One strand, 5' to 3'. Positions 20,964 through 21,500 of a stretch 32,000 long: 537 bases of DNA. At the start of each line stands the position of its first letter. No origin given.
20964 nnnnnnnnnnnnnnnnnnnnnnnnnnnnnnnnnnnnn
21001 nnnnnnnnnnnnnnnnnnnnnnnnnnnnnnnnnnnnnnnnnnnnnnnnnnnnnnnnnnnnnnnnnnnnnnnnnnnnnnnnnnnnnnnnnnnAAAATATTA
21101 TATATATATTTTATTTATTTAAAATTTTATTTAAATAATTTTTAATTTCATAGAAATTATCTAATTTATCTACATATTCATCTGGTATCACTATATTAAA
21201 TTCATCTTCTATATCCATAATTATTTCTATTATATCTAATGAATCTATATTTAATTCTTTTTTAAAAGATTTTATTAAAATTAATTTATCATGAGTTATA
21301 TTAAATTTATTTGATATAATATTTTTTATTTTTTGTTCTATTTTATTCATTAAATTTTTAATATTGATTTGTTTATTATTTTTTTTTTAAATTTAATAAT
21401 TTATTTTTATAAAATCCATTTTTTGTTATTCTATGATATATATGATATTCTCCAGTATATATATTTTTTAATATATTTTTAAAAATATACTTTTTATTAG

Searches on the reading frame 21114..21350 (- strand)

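Call 60: search_protein_families(library=pfam, max_evalue=0.01, proteins=[window:21114-21350:-])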
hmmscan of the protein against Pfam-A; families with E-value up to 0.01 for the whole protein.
seq(79 aa): 2 families
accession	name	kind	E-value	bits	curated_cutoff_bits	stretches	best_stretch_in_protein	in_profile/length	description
PF00550.31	PP-binding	-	2.9e-06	27.9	20.8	1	6-72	1-66/67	Phosphopantetheine attachment site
PF14573.12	PP-binding_2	-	5e-06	27.1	32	1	31-72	42-83/96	Acyl-carrier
